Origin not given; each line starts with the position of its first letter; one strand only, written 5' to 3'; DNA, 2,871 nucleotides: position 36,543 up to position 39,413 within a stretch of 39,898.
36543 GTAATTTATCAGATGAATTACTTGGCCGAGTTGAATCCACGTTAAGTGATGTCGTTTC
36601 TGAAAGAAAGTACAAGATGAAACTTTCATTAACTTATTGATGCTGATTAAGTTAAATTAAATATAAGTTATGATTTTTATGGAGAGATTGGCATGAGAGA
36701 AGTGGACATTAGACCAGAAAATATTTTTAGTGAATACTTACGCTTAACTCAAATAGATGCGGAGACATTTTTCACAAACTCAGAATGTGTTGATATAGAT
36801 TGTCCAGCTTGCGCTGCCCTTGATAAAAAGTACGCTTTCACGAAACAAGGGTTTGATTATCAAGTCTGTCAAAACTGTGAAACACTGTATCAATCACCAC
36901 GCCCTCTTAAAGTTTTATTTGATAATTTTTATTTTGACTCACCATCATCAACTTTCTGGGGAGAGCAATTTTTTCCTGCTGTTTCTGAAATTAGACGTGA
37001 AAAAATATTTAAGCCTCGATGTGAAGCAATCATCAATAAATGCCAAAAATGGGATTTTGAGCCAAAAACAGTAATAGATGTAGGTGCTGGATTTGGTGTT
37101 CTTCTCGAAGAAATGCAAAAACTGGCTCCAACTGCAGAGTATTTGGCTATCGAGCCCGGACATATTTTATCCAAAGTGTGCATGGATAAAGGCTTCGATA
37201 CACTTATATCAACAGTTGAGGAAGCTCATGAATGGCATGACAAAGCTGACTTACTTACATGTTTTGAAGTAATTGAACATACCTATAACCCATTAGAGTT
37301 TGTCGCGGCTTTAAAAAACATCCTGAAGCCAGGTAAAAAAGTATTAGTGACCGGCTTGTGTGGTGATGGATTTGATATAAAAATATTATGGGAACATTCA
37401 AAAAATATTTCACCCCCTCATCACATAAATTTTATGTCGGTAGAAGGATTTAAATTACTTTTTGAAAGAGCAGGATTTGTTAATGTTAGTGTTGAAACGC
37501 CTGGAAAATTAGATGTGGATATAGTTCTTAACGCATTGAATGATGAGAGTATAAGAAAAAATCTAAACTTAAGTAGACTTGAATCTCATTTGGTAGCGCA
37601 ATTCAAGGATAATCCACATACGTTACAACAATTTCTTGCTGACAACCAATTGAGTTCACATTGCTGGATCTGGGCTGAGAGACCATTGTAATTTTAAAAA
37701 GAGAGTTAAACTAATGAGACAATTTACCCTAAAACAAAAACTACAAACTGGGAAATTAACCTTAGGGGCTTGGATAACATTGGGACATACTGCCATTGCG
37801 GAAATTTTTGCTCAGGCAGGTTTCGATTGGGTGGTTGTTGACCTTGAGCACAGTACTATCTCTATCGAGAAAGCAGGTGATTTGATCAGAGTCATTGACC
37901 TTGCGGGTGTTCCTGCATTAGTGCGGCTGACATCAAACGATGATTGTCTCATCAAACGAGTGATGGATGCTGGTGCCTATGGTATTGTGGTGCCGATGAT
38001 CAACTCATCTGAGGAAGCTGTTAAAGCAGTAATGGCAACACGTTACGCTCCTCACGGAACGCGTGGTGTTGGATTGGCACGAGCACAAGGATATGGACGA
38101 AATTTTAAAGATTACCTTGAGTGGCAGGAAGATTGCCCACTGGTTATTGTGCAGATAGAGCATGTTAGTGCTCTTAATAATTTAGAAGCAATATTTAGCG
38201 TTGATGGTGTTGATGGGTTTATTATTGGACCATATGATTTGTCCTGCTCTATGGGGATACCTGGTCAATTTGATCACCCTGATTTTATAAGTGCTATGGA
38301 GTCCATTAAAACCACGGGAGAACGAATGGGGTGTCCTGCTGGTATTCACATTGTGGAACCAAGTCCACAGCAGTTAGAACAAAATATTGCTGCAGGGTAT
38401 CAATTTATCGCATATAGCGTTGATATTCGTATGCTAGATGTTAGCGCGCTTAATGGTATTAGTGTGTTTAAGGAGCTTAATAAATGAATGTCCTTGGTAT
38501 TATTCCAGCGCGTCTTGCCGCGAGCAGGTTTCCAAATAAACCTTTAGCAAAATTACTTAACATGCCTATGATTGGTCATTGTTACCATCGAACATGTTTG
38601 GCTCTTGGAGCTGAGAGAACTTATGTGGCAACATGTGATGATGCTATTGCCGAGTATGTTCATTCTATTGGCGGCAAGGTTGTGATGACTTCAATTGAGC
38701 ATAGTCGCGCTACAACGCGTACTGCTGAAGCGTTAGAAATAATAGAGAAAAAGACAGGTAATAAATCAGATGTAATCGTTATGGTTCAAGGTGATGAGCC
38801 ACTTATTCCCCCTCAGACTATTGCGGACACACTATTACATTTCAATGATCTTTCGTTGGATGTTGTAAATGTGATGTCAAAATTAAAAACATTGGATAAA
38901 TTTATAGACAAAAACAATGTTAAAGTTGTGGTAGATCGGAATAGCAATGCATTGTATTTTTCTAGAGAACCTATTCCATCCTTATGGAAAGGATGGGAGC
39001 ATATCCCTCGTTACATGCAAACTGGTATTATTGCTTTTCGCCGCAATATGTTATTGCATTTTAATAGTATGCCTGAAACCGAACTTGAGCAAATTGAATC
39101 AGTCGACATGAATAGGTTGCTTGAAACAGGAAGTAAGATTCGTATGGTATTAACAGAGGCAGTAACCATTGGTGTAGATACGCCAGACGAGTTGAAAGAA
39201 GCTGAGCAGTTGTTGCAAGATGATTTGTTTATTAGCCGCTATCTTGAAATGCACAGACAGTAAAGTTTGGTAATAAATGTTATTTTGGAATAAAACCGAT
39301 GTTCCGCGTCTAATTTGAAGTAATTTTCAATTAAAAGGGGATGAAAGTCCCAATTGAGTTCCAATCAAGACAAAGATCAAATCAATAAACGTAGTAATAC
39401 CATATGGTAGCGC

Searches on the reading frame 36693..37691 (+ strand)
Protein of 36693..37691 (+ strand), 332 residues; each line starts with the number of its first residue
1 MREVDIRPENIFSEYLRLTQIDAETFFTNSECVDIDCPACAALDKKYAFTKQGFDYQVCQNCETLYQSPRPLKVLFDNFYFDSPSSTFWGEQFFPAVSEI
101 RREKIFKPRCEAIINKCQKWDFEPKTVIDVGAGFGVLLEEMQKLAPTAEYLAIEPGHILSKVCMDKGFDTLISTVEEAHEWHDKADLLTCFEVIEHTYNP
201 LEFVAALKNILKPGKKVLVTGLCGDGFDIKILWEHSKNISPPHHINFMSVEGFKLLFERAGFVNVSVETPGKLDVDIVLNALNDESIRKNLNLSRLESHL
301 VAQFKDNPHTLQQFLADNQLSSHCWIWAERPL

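Call 6: search_protein_families(library=pfam, proteins=[window:36693-37691:+], max_evalue=0.001)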
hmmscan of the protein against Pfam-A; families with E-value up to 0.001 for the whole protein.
window:36693-37691:+ (332 aa): 7 families
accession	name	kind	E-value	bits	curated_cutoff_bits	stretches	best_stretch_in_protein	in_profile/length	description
PF13489.12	Methyltransf_23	-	3e-20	73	27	1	108-267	7-164/164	Methyltransferase domain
PF08241.18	Methyltransf_11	-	2.5e-07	31.7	21.2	1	128-218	1-94/95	Methyltransferase domain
PF08242.18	Methyltransf_12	-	1.2e-06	29.6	30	1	128-214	1-95/98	Methyltransferase domain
PF05219.18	DREV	-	3.7e-06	26.7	26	1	118-220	89-187/265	DREV methyltransferase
PF13847.12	Methyltransf_31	-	1.9e-05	24.8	27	1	125-223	5-113/145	Methyltransferase domain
PF13649.12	Methyltransf_25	-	8.5e-05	23.6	27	1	127-214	1-96/97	Methyltransferase domain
PF08003.17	Methyltransf_9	-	0.00081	18.9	23.8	0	123-267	115-265/315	Protein of unknown function (DUF1698)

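Call 18: search_protein_families(library=ncbifam, proteins=[window:36693-37691:+], max_evalue=0.00001)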
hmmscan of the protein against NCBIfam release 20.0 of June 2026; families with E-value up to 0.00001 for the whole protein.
window:36693-37691:+ (332 aa): 3 families
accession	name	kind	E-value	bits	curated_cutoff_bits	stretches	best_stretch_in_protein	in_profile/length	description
TIGR01983.1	UbiG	equivalog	1.4e-08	34.3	102.95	1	118-221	44-153/228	bifunctional 2-polyprenyl-6-hydroxyphenol methylase/3-demethylubiquinol 3-O-methyltransferase UbiG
TIGR00452.1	TIGR00452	equivalog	8.3e-06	24.8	275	0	121-267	115-267/316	tRNA 5-methoxyuridine(34)/uridine 5-oxyacetic acid(34) synthase CmoB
TIGR02072.1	BioC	equivalog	9.9e-06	25.5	184.95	0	118-268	31-177/244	malonyl-ACP O-methyltransferase BioC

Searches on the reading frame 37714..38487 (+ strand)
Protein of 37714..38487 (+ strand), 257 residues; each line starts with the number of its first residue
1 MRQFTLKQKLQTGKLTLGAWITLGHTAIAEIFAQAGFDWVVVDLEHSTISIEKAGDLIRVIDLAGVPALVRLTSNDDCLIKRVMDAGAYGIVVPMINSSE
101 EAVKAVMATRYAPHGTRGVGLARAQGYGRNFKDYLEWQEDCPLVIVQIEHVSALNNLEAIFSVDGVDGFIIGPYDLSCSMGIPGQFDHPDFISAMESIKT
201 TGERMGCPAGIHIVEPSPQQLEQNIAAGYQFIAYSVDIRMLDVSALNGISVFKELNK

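Call 6: search_protein_families(library=pfam, proteins=[window:37714-38487:+], max_evalue=0.001)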
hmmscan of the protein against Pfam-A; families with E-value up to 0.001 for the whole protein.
window:37714-38487:+ (257 aa): 1 family
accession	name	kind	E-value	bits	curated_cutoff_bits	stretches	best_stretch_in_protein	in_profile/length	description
PF03328.21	HpcH_HpaI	-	1.4e-35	123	25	1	18-239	3-216/221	HpcH/HpaI aldolase/citrate lyase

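Call 18: search_protein_families(library=ncbifam, proteins=[window:37714-38487:+], max_evalue=0.00001)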
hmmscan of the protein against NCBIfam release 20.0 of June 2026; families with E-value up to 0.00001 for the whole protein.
window:37714-38487:+ (257 aa): 4 families
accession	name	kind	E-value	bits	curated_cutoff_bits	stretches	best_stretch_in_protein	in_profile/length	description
TIGR02311.1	HpaI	equivalog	1.7e-55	188.2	368.8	1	6-245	3-241/249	4-hydroxy-2-oxoheptanedioate aldolase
TIGR03239.1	GarL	equivalog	1.3e-48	165.8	406.75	1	6-242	3-237/249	2-dehydro-3-deoxyglucarate aldolase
NF007849.0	PRK10558.1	equivalog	1.3e-48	165.7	393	1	6-245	10-247/256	2-dehydro-3-deoxyglucarate aldolase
NF007521.0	PRK10128.1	equivalog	1.8e-45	155.6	441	1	6-253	9-255/267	2-keto-3-deoxy-L-rhamnonate aldolase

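Call 27: search_solved_structures(query=window:37714-38487:+, max_evalue=1e-8)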
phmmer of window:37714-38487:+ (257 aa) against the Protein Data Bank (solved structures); distinct sequences matched with E-value up to 1e-8: 22.
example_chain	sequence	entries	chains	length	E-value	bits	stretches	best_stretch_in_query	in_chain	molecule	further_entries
2vws_A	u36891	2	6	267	1.5e-42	148.9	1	6-253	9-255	YFAU, 2-KETO-3-DEOXY SUGAR ALDOLASE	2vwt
4b5s_A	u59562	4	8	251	1.4e-41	145.7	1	5-242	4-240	4-HYDROXY-2-OXO-HEPTANE-1,7-DIOATE ALDOLASE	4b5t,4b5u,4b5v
2v5j_A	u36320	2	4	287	2e-41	145.2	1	5-242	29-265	2,4-DIHYDROXYHEPT-2-ENE-1,7-DIOIC ACID ALDOLASE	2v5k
7et8_A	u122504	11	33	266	7.2e-41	143.3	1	6-255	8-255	4-hydroxy-2-oxoheptanedioate aldolase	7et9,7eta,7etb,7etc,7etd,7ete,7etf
4b5w_A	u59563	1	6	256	8.2e-41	143.1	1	5-242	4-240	4-HYDROXY-2-OXO-HEPTANE-1,7-DIOATE ALDOLASE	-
4b5x_A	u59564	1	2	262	2e-40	141.8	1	5-242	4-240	4-HYDROXY-2-OXO-HEPTANE-1,7-DIOATE ALDOLASE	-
7v8t_A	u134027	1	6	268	4.2e-40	140.8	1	6-242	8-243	2,4-dihydroxyhept-2-ene-1,7-dioic acid aldolase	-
3qz6_A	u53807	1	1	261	5.8e-40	140.3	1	5-255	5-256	HpcH/HpaI aldolase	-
4mf4_A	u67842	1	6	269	5e-38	134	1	5-241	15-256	HpcH/HpaI aldolase/citrate lyase family protein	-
1dxe_A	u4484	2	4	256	6.4e-37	130.4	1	7-240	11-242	2-DEHYDRO-3-DEOXY-GALACTARATE ALDOLASE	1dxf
6r62_A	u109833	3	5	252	2.3e-33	118.7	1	12-248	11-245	HpcH/HpaI aldolase | hydroxyketoacid aldolase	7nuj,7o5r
7o5i_A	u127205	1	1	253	2.3e-33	118.7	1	12-248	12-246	HpcH/HpaI aldolase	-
7nnk_A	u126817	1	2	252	2.3e-33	118.7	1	12-248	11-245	HpcH/HpaI aldolase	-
7nr1_A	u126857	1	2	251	2.4e-33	118.7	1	12-248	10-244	HpcH/HpaI aldolase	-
8adq_A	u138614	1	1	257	2.4e-33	118.7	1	12-248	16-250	HpcH/HpaI aldolase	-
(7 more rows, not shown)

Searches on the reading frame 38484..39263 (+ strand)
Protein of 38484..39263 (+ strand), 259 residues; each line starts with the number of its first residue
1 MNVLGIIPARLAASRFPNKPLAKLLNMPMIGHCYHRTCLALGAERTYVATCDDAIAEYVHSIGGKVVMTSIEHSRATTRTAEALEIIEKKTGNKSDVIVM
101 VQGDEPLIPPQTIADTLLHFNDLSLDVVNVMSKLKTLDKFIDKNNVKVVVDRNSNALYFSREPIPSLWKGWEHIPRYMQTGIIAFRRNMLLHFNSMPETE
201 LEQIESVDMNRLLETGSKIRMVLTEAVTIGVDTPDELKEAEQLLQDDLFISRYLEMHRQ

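Call 6: search_protein_families(library=pfam, proteins=[window:38484-39263:+], max_evalue=0.001)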
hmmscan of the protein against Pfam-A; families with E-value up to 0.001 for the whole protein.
window:38484-39263:+ (259 aa): 2 families
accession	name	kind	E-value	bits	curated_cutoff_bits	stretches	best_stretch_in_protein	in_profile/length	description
PF02348.25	CTP_transf_3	-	2.2e-42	145.8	22.6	1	5-219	2-217/217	Cytidylyltransferase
PF12804.13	NTP_transf_3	-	5.6e-06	27.1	27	1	18-126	15-117/160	MobA-like NTP transferase domain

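Call 18: search_protein_families(library=ncbifam, proteins=[window:38484-39263:+], max_evalue=0.00001)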
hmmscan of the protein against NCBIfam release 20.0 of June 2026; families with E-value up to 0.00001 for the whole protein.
window:38484-39263:+ (259 aa): 6 families
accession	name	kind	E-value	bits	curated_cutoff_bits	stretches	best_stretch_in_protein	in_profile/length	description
NF009905.0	PRK13368.1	subfamily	1.2e-82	276.9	255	1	1-247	1-241/243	3-deoxy-manno-octulosonate cytidylyltransferase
NF003952.0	PRK05450.1-5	subfamily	6.3e-76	254.8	193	1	1-246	1-247/250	3-deoxy-manno-octulosonate cytidylyltransferase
NF003950.0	PRK05450.1-3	subfamily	5e-59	199.6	234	1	1-246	1-244/248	3-deoxy-manno-octulosonate cytidylyltransferase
NF003948.0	PRK05450.1-1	equivalog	2.7e-52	177.4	281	1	2-245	5-244/248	3-deoxy-manno-octulosonate cytidylyltransferase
TIGR00466.1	kdsB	equivalog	1e-44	152.8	155.2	1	3-237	3-240/241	3-deoxy-manno-octulosonate cytidylyltransferase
TIGR03584.1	PseF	equivalog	3.8e-06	26.7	205.7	0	5-124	2-124/222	pseudaminic acid cytidylyltransferase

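Call 26: search_solved_structures(query=window:38484-39263:+, max_evalue=1e-8)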
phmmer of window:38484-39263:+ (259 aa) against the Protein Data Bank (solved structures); distinct sequences matched with E-value up to 1e-8: 13.
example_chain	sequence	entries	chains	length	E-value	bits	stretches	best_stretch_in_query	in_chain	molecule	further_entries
1gq9_A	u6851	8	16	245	2.2e-39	138.5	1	6-248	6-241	3-DEOXY-MANNO-OCTULOSONATE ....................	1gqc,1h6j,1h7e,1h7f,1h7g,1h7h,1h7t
3duv_A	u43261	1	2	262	2.1e-37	132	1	4-246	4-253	3-deoxy-manno-octulosonate cytidylyltransferase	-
1vh3_A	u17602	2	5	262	3.7e-37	131.2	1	4-244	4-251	3-deoxy-manno-octulosonate cytidylyltransferase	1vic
3jtj_A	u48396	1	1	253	5.1e-35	124.2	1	1-242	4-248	3-deoxy-manno-octulosonate cytidylyltransferase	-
3oam_A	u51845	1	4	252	2.6e-33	118.7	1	5-243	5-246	3-deoxy-manno-octulosonate cytidylyltransferase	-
8ees_A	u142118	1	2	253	9.5e-33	116.8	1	5-240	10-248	3-deoxy-manno-octulosonate cytidylyltransferase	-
1vh1_A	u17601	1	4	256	1.2e-32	116.4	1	3-240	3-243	3-deoxy-manno-octulosonate cytidylyltransferase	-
3k8d_A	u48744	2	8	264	1.6e-32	116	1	3-239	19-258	3-deoxy-manno-octulosonate cytidylyltransferase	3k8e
3tqd_A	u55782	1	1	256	8e-31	110.5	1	5-239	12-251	3-deoxy-manno-octulosonate cytidylyltransferase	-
2y6p_A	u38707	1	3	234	4.6e-30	108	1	6-245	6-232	3-DEOXY-MANNO-OCTULOSONATE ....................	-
4fcu_A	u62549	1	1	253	6.3e-30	107.6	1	6-239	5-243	3-deoxy-manno-octulosonate cytidylyltransferase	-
3pol_A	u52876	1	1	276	8.4e-30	107.1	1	6-239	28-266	3-deoxy-manno-octulosonate cytidylyltransferase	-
4xwi_A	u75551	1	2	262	3.3e-25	92.1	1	6-244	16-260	3-deoxy-manno-octulosonate cytidylyltransferase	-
